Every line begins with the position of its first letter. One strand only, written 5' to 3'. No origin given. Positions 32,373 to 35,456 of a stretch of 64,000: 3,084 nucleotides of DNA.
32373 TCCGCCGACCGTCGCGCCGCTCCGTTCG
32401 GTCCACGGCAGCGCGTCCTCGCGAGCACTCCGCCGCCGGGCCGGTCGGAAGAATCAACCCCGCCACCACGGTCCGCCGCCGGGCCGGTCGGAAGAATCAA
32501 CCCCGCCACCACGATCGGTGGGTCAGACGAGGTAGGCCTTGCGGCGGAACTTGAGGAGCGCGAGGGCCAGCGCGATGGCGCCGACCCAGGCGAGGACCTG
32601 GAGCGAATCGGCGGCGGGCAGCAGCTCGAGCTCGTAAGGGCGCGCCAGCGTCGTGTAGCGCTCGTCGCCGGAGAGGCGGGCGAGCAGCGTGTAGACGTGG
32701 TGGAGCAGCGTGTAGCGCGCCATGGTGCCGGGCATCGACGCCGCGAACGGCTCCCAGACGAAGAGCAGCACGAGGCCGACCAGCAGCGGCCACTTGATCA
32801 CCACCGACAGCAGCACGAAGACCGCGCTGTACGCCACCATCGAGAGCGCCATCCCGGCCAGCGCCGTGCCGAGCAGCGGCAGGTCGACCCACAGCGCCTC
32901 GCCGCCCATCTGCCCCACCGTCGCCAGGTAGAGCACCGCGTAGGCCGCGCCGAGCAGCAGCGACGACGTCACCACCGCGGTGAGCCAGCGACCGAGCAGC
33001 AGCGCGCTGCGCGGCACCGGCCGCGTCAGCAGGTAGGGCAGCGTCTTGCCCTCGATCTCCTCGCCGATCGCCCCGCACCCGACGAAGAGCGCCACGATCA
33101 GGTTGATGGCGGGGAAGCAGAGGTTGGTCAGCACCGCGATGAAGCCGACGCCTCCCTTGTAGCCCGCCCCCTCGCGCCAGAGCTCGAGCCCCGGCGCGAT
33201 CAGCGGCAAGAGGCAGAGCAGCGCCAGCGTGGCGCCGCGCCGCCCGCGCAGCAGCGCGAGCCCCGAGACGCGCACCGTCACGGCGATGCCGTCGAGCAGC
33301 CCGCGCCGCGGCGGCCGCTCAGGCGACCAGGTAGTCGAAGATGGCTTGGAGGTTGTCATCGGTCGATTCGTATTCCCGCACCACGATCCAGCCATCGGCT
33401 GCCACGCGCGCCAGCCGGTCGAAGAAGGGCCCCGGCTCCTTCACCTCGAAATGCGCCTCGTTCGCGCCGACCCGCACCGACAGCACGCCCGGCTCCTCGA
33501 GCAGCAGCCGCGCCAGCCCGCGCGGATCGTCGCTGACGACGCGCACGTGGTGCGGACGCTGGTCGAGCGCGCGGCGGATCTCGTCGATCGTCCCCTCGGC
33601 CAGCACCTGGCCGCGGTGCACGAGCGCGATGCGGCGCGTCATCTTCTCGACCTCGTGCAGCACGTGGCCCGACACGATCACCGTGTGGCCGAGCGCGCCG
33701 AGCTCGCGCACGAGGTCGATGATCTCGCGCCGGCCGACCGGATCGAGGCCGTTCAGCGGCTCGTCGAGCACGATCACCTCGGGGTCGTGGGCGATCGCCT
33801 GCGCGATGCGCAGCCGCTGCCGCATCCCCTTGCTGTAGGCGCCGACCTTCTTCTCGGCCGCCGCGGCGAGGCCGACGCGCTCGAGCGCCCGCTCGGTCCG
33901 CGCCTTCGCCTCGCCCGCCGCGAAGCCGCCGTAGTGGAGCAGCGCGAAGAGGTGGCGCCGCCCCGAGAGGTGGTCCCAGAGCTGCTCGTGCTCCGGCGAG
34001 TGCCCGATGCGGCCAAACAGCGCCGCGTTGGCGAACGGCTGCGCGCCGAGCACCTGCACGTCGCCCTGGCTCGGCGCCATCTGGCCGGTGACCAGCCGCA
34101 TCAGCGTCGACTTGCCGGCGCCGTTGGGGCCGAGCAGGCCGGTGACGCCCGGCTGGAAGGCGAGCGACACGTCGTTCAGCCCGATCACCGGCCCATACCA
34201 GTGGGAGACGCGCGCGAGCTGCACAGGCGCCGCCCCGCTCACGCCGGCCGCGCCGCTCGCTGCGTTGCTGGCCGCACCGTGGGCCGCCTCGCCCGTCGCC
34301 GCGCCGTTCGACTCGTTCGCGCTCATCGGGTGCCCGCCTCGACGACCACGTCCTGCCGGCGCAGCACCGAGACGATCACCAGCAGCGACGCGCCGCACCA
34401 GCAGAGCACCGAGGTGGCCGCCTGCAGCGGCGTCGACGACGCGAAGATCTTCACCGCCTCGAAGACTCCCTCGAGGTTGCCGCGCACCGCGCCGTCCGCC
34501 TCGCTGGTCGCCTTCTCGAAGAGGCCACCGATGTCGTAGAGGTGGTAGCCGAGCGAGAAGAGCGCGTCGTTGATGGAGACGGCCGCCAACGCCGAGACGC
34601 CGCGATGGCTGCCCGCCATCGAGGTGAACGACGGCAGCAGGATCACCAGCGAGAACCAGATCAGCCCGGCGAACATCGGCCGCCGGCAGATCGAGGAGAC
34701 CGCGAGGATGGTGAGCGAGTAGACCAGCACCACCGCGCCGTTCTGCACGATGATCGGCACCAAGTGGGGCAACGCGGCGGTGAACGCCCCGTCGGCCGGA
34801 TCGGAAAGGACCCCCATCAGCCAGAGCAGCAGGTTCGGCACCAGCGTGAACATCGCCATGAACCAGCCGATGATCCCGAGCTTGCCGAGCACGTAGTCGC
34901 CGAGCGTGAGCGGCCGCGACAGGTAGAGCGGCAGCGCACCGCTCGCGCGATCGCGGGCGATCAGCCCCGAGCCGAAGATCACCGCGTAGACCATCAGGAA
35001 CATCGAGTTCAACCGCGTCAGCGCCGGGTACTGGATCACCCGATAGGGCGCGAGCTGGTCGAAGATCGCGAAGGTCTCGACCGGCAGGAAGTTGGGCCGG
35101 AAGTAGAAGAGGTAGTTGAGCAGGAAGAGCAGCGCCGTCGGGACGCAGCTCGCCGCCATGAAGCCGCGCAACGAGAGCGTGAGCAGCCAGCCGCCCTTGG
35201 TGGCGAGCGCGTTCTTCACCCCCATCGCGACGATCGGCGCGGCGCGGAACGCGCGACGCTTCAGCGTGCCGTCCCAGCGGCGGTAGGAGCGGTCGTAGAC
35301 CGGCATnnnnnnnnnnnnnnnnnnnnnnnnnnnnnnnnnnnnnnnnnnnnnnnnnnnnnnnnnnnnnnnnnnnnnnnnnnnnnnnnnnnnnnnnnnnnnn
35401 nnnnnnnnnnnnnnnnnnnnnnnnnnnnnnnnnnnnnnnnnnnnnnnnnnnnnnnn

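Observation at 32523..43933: Start-stop-overlapping gene string: STAND-like Ser/Thr kinase, PfkB kinase, secreted orphan, rSAM/SPASM, two ABC-2 exporters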

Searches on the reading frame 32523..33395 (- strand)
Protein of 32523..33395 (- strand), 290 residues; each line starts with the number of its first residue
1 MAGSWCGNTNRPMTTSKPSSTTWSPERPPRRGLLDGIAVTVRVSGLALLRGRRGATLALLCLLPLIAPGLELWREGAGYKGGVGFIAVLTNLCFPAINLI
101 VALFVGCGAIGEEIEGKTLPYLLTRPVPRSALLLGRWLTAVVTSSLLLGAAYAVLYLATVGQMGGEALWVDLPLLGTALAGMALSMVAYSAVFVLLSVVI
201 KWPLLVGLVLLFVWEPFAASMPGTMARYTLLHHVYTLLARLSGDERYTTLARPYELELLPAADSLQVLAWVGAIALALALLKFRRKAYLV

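Call 4: search_protein_families(library=pfam, proteins=[window:32523-33395:-], max_evalue=0.01)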
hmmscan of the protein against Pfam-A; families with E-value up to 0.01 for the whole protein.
window:32523-33395:- (290 aa): 2 families
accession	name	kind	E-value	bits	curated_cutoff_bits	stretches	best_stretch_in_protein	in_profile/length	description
PF12679.13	ABC2_membrane_2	-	2.4e-11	43.9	27.2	1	97-230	81-215/283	ABC-2 family transporter protein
PF12730.13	ABC2_membrane_4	-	1.1e-05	26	27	1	86-213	49-174/179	ABC-2 family transporter protein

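Call 5: search_protein_families(library=ncbifam, proteins=[window:32523-33395:-], max_evalue=0.01)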
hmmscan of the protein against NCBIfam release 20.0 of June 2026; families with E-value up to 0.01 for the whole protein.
window:32523-33395:- (290 aa): 1 family
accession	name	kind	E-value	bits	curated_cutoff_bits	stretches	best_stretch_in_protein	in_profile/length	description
TIGR03518.1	ABC_perm_GldF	equivalog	2.2e-07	31.2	288.5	1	99-209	62-170/240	gliding motility-associated ABC transporter permease subunit GldF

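Call 56: search_protein_families(library=padloc, proteins=[window:32523-33359:-], max_evalue=0.001)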
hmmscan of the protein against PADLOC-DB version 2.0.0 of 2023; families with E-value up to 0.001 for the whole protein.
window:32523-33359:- (278 aa): 0 families

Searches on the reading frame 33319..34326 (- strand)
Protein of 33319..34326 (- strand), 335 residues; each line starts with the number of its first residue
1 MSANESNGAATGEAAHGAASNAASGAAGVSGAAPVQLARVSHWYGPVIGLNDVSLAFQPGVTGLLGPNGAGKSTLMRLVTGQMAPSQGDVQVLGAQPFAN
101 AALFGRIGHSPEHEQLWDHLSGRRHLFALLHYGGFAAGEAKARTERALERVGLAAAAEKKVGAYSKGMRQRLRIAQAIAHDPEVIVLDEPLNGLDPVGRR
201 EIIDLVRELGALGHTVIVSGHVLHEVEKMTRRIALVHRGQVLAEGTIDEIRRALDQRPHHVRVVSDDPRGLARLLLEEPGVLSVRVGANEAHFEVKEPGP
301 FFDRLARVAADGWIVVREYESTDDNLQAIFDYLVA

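Call 4: search_protein_families(library=pfam, proteins=[window:33319-34326:-], max_evalue=0.01)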
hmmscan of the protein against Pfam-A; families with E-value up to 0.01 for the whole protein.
window:33319-34326:- (335 aa): 7 families
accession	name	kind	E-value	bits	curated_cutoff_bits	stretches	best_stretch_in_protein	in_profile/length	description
PF00005.33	ABC_tran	-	2.7e-28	99.7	25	1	50-192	1-137/137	ABC transporter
PF13304.12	AAA_21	-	5.1e-10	40.3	27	1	164-221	238-298/304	AAA domain, putative AbiEii toxin, Type IV TA system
PF13476.12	AAA_23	-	6.1e-05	24.2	27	1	51-77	11-37/201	AAA domain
PF02463.25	SMC_N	-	0.00074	19.4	40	1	52-76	17-41/220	RecF/RecN/SMC N terminal domain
PF13604.12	AAA_30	-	0.0028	17.9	27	1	60-102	19-59/191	AAA domain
PF13555.12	AAA_29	-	0.0032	17.6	27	1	54-76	16-39/61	P-loop containing region of AAA domain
PF13191.12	AAA_16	-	0.0034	18.4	32.6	1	59-216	24-165/167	AAA ATPase domain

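Call 5: search_protein_families(library=ncbifam, proteins=[window:33319-34326:-], max_evalue=0.01)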
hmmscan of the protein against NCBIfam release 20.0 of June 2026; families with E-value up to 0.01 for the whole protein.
window:33319-34326:- (335 aa): 191 families (the best 25 are shown)
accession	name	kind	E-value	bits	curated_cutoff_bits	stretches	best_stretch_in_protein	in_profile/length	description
TIGR01188.1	drrA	subfamily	2.2e-52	178.3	312.45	1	44-264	3-230/302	daunorubicin resistance ABC transporter, ATP-binding protein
TIGR03522.1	GldA_ABC_ATP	equivalog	1.9e-49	168.8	402.6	1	35-255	3-224/301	gliding motility-associated ABC transporter ATP-binding subunit GldA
TIGR03864.1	PQQ_ABC_ATP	hypoth_equivalog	4.1e-42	144.2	302.25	1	36-255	3-224/236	ABC transporter, ATP-binding subunit, PQQ-dependent alcohol dehydrogenase system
NF010059.0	PRK13536.1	equivalog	1e-40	139.6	549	1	16-249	25-260/342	nodulation factor ABC transporter ATP-binding protein NodI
TIGR03740.1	galliderm_ABC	subfamily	6e-40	137.3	309.75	1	39-249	5-210/223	lantibiotic protection ABC transporter ATP-binding subunit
NF010060.0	PRK13537.1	equivalog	2.1e-39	135.3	521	1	29-272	10-254/314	nodulation factor ABC transporter ATP-binding protein NodI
TIGR01288.1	nodI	equivalog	1.4e-38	132.6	424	1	35-248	5-220/303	nodulation factor ABC transporter ATP-binding protein NodI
NF033858.1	ABC2_perm_RbbA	equivalog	9.1e-36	123.1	1050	1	39-253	271-487/909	ribosome-associated ATPase/putative transporter RbbA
TIGR03771.1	anch_rpt_ABC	equivalog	3.3e-32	112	268.8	1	61-253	8-202/223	anchored repeat-type ABC transporter ATP-binding subunit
TIGR04521.1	ECF_ATPase_2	equivalog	8.6e-32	110.3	330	1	48-252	19-234/279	energy-coupling factor transporter ATPase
TIGR03411.1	urea_trans_UrtD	equivalog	1.7e-31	109.7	304.1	2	137-252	117-231/242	urea ABC transporter ATP-binding protein UrtD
TIGR04406.1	LPS_export_lptB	equivalog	3.2e-31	108.5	240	1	50-251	17-223/239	LPS export ABC transporter ATP-binding protein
TIGR03873.1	F420-0_ABC_ATP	hypoth_equivalog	2.9e-30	105.4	372.4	1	36-250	3-224/256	putative F420-0 ABC transporter ATP-binding protein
NF040873.1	AztA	equivalog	1.8e-29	102.6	220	2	139-235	95-191/191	zinc ABC transporter ATP-binding protein AztA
TIGR04520.1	ECF_ATPase_1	equivalog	2.6e-29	102.5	315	2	137-252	110-225/269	energy-coupling factor transporter ATPase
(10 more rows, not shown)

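Call 56: search_protein_families(library=padloc, proteins=[window:33319-34326:-], max_evalue=0.001)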
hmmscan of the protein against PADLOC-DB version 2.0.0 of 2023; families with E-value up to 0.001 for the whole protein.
window:33319-34326:- (335 aa): 11 families
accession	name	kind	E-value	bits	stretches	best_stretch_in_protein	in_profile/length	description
PDLC04135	mad3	-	3.8e-28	97.1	2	131-240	229-344/374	mads_3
PDLC02980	AriA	-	6.1e-10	37.5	1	164-221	238-298/304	-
PDLC04140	mad8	-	8.7e-09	33.3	1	50-226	17-237/314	mads_8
PDLC04176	HEC-01A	-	3.1e-06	24.8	1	180-222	275-317/371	-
PDLC04175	HEC-01A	-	1.6e-05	22.1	0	181-221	268-307/363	-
PDLC00290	PtuA1|PtuA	-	3.2e-05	21.5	1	51-84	15-48/414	AAA ATPase domain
PDLC03860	LmuB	-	8.6e-05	19.2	0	55-79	22-46/565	-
PDLC04541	PDC-M25A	-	0.00024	18.3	0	50-90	13-52/380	-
PDLC04213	HEC-02A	-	0.00025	18.7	0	51-86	15-50/337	-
PDLC04149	HEC-04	-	0.00029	17.6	0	47-76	35-64/494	-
PDLC03878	NsnB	-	0.00079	17.3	0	167-233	220-286/345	-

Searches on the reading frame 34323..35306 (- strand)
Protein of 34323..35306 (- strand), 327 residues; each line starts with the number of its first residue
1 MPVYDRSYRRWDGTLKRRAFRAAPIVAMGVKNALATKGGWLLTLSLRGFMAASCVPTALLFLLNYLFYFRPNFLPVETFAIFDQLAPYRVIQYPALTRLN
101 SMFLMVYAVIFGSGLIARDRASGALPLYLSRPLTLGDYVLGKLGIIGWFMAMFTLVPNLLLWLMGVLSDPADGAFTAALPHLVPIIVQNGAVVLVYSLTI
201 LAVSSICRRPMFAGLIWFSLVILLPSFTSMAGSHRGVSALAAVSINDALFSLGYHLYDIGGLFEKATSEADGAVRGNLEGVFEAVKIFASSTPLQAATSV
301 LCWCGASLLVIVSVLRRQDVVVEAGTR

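Call 4: search_protein_families(library=pfam, proteins=[window:34323-35306:-], max_evalue=0.01)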
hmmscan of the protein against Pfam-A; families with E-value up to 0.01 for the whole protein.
window:34323-35306:- (327 aa): 2 families
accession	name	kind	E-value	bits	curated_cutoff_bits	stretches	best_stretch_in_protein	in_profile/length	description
PF12679.13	ABC2_membrane_2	-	1.2e-09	38.3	27.2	1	94-313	72-273/283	ABC-2 family transporter protein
PF12730.13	ABC2_membrane_4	-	4.6e-06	27.2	27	1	95-222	51-177/179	ABC-2 family transporter protein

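Call 5: search_protein_families(library=ncbifam, proteins=[window:34323-35306:-], max_evalue=0.01)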
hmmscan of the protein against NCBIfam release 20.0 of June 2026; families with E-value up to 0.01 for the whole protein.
window:34323-35306:- (327 aa): 1 family
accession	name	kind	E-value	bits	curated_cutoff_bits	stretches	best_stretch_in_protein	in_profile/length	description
NF047564.1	PSM_export_PmtD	equivalog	0.0093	15.7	220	0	90-225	44-175/242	phenol-soluble modulin export ABC transporter permease subunit PmtD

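Call 56: search_protein_families(library=padloc, proteins=[window:34323-35306:-], max_evalue=0.001)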
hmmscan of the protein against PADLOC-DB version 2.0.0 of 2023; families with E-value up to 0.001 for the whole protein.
window:34323-35306:- (327 aa): 0 families

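Call 64: find_homologous_proteins(query=window:34323-35306:-, max_evalue=0.00001)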
Query window:34323-35306:- (327 aa): 88 proteins with E <= 0.00001 among 8000 candidates.
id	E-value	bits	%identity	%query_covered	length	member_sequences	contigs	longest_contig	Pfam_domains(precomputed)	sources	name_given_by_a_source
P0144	3.9e-199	679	94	100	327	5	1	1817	PF12679.14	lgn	-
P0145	6.7e-174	596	82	99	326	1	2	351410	PF12679.14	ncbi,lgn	-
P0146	7.8e-156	536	75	100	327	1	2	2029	PF12679.14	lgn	-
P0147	1.2e-153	529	74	100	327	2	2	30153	PF12679.14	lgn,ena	-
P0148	1.9e-148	512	71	100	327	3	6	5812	PF12679.14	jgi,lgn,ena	-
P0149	3.4e-147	508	71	100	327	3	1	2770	PF12679.14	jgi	jgi:ABC-type transport system involved in multi-copper enzyme maturation permease subunit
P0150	2.9e-146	505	72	100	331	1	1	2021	PF12679.14,PF12730.14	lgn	-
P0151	4.1e-143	495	71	100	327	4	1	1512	PF12679.14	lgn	-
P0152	5.1e-140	484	68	100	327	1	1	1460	PF12679.14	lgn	-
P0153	1.7e-128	447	64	100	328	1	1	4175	PF12679.14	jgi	jgi:hypothetical protein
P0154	2.1e-128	446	63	100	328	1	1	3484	PF12679.14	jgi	jgi:ABC-2 type transport system permease protein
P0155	7.5e-123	428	62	100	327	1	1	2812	PF12679.14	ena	-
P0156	1.7e-122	427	62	100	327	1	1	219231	PF12679.14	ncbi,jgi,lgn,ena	-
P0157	4.0e-114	399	57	100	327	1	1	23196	PF12679.14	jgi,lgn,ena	-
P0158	2.3e-109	384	58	100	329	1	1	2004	PF12679.14,PF12730.14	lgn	-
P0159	2.4e-100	354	56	100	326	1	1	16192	PF12679.14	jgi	jgi:hypothetical protein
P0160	5.1e-96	340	50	100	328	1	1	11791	PF12679.14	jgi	jgi:ABC-type transport system involved in multi-copper enzyme maturation permease subunit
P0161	1.1e-93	332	48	99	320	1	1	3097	PF12679.14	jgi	jgi:ABC-type transport system involved in multi-copper enzyme maturation permease subunit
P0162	2.9e-89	318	49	99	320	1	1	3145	PF13346.13,PF12679.14,PF12730.14,PF12698.14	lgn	-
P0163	9.2e-89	316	47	99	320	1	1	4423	PF13346.13,PF12679.14,PF12730.14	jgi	jgi:ABC-2 type transport system permease protein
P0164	1.9e-86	308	46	99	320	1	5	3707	PF12679.14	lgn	-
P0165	1.0e-85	306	47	99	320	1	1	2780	PF12679.14,PF12730.14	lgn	-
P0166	8.8e-85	303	46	99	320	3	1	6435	PF12679.14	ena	-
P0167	8.5e-82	293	47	99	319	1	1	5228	PF13346.13,PF12679.14,PF12730.14,PF12698.14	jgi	jgi:ABC-2 type transport system permease protein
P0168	1.7e-81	292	45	99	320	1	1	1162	PF12679.14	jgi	jgi:ABC-2 type transport system permease protein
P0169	2.7e-78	282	43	99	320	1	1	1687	PF13346.13,PF12679.14,PF12730.14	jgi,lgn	jgi:ABC-type transport system involved in multi-copper enzyme maturation permease subunit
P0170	6.4e-77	277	44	99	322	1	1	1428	PF12679.14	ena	-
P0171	9.7e-76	273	44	99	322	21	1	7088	PF12679.14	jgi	-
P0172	4.4e-74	268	42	99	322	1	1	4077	PF12679.14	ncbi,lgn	-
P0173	7.6e-73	264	42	99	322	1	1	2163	PF12679.14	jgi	jgi:ABC-type transport system involved in multi-copper enzyme maturation permease subunit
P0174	2.0e-72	262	43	99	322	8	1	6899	PF12679.14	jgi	-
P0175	4.7e-63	232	41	99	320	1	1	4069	PF12679.14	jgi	-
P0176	5.0e-61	225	40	98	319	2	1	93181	PF12679.14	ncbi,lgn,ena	-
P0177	1.3e-53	201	41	100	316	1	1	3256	PF12679.14,PF12730.14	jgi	jgi:hypothetical protein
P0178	4.1e-51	192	47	68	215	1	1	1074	PF12679.14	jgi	jgi:hypothetical protein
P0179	5.9e-49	185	38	99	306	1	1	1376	PF12679.14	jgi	jgi:ABC-2 type transport system permease protein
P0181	9.1e-19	86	31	72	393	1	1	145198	PF12679.14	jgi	jgi:ABC-2 type transport system permease protein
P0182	1.7e-16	79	32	76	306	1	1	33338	PF12679.14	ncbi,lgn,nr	ncbi:MAG: ABC transporter permease subunit [Planctomycetes bacterium]|nr:ABC transporter permease su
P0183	1.5e-13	69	34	66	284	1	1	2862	PF12679.14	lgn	-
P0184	7.7e-13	67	33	68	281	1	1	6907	PF12679.14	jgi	jgi:ABC-2 type transport system permease protein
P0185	9.6e-13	66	33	60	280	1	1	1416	PF12679.14,PF12698.14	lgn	-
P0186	6.9e-12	63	31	50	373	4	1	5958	PF12679.14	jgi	jgi:ABC-2 type transport system permease protein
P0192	6.7e-10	57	33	44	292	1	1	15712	PF12679.14,PF10920.16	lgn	-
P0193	1.5e-9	56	29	82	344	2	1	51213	PF12679.14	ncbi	-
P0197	9.0e-9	53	28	72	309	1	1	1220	PF12679.14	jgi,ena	-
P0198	1.2e-8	53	28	83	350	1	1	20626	PF12679.14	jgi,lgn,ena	-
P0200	2.7e-8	52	47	18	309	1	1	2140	PF12679.14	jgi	jgi:ABC-2 type transport system permease protein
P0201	7.0e-8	50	31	46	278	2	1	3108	PF12679.14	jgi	-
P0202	9.1e-8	50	30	64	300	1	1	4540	PF12679.14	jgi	jgi:ABC-type transport system involved in multi-copper enzyme maturation permease subunit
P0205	1.6e-7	49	30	50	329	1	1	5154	PF12679.14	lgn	-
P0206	2.3e-7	49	31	61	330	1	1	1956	PF12679.14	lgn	-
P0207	2.4e-7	48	37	34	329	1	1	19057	PF12679.14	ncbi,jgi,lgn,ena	jgi:hypothetical protein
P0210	4.6e-7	48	29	96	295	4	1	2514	PF12679.14,PF12698.14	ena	-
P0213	1.0e-6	46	41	29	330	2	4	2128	PF12679.14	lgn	-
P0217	1.7e-6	46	33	24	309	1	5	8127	PF12679.14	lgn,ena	-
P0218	1.7e-6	46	30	79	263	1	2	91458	PF12679.14,PF12698.14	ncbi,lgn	-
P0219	2.4e-6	45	37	24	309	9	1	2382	PF12679.14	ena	-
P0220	2.7e-6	45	35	24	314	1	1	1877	PF12679.14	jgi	jgi:ABC-2 type transport system permease protein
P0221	2.9e-6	45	39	33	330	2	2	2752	PF12679.14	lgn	-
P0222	3.0e-6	45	47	18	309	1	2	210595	PF12679.14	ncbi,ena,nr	ncbi:MAG: hypothetical protein DMF63_16595 [Acidobacteria bacterium]|nr:MAG: hypothetical protein DM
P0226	6.3e-6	44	36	24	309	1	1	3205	PF12679.14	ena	-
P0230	7.8e-6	44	39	32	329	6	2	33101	PF12679.14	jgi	jgi:hypothetical protein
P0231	8.4e-6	43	38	24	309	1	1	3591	PF12679.14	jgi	-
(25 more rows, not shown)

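Call 65: find_encoding_contigs(protein=P0176, flank=10000, max_places=1)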
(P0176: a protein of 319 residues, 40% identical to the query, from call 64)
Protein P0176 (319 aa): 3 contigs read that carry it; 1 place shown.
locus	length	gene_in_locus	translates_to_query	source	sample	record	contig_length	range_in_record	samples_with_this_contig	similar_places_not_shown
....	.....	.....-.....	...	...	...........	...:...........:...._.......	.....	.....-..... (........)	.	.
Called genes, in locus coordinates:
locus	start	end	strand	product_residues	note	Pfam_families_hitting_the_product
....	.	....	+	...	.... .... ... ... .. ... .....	-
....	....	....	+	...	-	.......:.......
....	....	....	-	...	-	-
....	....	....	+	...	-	-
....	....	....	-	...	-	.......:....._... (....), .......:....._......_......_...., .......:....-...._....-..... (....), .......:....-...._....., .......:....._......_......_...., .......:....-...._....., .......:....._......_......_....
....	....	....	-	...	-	-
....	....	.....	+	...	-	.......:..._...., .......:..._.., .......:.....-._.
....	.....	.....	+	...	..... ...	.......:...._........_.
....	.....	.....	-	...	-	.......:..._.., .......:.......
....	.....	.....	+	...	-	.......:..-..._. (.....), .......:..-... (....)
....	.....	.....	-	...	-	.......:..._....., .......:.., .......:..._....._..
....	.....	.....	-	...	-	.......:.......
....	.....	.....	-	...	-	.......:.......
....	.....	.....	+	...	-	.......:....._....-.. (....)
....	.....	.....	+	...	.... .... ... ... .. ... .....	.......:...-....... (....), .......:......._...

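Call 66: find_encoding_contigs(protein=P0182, flank=10000, max_places=1)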
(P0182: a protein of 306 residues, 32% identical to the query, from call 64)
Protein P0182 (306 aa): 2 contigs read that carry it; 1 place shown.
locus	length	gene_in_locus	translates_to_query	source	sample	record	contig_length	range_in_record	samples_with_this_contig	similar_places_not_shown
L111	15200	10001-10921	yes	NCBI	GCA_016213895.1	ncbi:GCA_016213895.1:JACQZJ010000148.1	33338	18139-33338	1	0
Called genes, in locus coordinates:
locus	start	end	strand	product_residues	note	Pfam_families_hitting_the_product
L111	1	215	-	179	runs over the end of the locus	PF05163:DinB, PF04978:MST, PF12867:DinB_2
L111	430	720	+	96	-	-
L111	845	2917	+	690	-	PF02310:B12-binding, PF04055:Radical_SAM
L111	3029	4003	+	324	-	-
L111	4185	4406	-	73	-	-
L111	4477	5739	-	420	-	PF12895:ANAPC3 (faint), PF14559:TPR_19 (weak)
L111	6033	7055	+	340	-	-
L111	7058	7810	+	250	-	PF00149:Metallophos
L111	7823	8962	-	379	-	PF00578:AhpC-TSA, PF08534:Redoxin, PF00085:Thioredoxin (weak), PF13905:Thioredoxin_8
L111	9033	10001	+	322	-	PF00005:ABC_tran, PF13304:AAA_21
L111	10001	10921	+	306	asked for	PF12679:ABC2_membrane_2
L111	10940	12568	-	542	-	PF01839:FG-GAP (faint)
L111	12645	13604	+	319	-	PF00005:ABC_tran, PF13304:AAA_21 (weak)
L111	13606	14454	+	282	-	PF12679:ABC2_membrane_2 (faint), PF12730:ABC2_membrane_4, PF10920:DUF2705 (weak)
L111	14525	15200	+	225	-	?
